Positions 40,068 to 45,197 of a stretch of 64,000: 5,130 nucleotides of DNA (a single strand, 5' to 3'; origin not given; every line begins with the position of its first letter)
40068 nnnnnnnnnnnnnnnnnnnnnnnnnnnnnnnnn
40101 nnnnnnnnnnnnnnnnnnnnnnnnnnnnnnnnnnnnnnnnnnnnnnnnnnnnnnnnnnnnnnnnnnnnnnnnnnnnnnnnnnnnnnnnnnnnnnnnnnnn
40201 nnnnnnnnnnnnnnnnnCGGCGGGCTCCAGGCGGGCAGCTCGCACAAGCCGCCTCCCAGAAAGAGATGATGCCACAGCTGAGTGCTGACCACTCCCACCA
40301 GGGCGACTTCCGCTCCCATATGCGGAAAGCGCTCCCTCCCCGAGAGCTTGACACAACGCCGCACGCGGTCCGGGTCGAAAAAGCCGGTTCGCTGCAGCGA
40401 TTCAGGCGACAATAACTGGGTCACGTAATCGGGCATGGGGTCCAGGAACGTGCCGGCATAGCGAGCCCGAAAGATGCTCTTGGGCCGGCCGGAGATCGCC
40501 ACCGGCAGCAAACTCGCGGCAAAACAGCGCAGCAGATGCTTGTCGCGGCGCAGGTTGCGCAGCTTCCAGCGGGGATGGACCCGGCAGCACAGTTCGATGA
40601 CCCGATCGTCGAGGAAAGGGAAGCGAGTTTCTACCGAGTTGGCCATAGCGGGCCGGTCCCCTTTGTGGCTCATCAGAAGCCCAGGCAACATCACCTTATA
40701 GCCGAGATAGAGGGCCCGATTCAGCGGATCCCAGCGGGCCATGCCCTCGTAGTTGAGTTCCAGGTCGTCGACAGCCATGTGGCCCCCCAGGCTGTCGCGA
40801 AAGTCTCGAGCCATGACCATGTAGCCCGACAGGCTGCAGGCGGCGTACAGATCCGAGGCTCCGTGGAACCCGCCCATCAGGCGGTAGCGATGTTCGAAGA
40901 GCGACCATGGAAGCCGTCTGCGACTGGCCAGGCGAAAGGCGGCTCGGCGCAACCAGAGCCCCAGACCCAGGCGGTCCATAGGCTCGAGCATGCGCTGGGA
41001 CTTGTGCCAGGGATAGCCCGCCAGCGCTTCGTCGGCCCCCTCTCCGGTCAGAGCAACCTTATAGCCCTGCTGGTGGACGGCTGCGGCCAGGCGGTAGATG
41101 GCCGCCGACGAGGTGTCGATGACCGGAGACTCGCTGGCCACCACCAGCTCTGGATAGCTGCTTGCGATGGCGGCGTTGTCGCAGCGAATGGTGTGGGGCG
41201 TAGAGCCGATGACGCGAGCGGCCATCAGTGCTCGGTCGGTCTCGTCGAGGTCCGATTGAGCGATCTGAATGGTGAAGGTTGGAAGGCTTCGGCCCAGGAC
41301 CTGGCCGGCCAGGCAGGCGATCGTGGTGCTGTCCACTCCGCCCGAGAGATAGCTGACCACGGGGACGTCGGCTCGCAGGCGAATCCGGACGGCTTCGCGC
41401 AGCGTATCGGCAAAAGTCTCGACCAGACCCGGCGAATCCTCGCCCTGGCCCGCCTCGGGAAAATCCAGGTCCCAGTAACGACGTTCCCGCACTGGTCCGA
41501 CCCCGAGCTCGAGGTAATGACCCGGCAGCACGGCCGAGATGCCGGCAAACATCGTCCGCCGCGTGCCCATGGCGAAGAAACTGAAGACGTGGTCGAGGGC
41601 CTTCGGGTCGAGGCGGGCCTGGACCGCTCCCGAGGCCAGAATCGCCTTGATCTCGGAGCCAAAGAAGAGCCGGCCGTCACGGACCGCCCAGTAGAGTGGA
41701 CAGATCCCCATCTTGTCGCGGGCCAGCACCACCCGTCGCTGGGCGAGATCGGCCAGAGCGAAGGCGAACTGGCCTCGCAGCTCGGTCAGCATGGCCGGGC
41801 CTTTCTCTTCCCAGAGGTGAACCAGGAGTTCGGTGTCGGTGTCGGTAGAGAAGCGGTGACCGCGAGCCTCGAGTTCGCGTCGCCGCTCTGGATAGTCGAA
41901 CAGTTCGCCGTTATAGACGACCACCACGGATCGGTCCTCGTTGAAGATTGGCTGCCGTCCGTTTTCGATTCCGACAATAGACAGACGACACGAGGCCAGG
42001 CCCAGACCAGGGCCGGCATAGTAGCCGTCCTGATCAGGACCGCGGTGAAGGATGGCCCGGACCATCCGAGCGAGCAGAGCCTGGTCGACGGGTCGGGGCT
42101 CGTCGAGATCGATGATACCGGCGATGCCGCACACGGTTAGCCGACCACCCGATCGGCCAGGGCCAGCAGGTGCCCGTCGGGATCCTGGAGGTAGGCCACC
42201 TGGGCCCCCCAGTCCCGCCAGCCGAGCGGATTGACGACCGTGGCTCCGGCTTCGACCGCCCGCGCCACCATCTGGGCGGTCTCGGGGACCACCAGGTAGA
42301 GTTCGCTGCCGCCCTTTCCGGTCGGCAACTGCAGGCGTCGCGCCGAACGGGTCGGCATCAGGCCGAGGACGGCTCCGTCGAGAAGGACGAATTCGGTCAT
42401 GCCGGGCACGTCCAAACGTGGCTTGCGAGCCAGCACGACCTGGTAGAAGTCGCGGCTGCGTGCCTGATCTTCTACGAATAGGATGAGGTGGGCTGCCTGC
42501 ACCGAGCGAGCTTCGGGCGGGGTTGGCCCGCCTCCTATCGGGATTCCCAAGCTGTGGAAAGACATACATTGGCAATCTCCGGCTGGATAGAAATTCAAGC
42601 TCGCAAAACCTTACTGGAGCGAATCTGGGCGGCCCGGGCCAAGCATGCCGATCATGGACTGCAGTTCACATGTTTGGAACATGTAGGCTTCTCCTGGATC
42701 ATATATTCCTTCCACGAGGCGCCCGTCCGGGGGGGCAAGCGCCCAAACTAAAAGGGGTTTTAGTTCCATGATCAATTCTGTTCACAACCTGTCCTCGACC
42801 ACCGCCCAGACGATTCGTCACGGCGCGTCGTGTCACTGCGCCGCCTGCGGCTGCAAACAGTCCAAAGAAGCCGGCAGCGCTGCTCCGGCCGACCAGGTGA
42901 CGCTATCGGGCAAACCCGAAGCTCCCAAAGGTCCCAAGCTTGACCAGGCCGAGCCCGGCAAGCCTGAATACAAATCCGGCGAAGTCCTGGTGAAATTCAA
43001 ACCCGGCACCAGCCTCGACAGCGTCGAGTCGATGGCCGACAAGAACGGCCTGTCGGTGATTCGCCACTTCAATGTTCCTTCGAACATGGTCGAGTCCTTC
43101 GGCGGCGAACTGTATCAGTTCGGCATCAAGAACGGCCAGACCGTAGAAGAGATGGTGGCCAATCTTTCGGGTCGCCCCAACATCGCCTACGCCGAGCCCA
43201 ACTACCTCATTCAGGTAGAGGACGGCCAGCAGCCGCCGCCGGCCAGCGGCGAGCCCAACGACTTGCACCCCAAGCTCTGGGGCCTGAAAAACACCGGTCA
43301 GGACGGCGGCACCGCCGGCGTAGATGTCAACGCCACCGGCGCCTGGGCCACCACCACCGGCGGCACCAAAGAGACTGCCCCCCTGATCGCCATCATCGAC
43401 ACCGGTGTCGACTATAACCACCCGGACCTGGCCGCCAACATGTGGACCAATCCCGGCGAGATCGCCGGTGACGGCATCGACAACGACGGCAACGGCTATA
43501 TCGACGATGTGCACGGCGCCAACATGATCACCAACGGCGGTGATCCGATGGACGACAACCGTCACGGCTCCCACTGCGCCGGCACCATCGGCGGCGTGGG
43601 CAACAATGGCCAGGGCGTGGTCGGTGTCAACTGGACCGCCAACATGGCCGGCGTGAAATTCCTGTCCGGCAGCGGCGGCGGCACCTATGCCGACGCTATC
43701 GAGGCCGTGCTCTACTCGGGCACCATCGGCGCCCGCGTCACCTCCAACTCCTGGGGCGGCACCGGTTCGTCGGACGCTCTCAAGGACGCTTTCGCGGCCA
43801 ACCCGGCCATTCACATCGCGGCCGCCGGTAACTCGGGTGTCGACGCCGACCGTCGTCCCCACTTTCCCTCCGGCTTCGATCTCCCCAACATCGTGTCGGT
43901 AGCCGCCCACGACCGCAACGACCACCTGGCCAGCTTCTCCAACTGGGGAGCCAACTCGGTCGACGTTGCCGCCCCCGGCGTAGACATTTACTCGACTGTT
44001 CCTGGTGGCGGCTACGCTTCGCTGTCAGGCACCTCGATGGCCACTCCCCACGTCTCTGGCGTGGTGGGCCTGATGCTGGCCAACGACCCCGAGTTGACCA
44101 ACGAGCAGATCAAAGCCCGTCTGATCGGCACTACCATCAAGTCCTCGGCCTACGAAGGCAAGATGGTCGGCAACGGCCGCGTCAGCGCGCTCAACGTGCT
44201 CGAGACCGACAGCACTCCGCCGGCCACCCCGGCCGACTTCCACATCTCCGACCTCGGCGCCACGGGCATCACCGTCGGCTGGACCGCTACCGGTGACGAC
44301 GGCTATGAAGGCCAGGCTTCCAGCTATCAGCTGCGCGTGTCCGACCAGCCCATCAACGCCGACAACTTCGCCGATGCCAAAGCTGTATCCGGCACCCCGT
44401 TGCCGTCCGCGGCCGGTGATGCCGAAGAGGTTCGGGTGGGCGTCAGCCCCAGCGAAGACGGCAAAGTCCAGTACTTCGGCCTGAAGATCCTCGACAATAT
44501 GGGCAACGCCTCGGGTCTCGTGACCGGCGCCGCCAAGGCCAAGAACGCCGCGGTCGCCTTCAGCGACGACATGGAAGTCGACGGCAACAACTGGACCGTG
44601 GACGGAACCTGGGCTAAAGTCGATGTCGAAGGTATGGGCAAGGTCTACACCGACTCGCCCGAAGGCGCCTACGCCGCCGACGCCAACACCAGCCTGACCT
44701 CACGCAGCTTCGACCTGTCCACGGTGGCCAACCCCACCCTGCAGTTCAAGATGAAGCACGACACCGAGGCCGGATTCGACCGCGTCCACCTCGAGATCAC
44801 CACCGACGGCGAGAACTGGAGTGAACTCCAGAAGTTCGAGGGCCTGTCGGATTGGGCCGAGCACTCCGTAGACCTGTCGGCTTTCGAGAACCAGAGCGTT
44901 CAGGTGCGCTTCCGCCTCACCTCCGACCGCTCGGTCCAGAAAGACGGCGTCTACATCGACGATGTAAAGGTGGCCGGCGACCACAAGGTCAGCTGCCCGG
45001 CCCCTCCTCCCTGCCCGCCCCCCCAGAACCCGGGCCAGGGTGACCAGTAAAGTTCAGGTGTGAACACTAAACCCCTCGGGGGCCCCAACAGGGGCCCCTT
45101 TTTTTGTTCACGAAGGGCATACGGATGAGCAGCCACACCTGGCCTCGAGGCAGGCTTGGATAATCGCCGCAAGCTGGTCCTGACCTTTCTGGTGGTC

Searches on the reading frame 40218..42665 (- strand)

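Call 11: search_protein_families(library=pfam, proteins=[window:40218-42665:-], max_evalue=0.001)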
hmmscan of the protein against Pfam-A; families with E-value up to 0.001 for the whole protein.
window:40218-42665:- (816 aa): 5 families
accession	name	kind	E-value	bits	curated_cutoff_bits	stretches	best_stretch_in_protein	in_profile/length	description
PF00733.27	Asn_synthase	-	1e-75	256.1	21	1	418-799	2-353/354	Asparagine synthase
PF13537.11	GATase_7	-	7.2e-40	136.3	25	1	226-344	2-123/123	Glutamine amidotransferase domain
PF13522.11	GATase_6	-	3.9e-33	114.7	27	1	210-338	1-130/130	Glutamine amidotransferase domain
PF12481.13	DUF3700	-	2.8e-05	24.2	27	1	292-346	125-180/228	Aluminium induced protein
PF02540.23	NAD_synthase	-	0.00046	19.8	21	1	418-498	5-84/242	NAD synthase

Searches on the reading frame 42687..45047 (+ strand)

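Call 11: search_protein_families(library=pfam, proteins=[window:42687-45047:+], max_evalue=0.001)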
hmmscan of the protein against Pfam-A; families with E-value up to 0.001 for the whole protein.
window:42687-45047:+ (787 aa): 3 families
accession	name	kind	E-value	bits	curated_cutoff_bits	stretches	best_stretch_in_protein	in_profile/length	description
PF00082.27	Peptidase_S8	-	3e-52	178.2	21.8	1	231-490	3-281/288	Subtilase family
PF22148.1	Fervidolysin_NPro-like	-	5e-10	40.1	21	1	87-172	7-81/81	Fervidolysin N-terminal prodomain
PF20773.4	InhA-like_MAM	-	2.5e-09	37.4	26.9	1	666-766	49-166/191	Immune inhibitor A-like, MAM domain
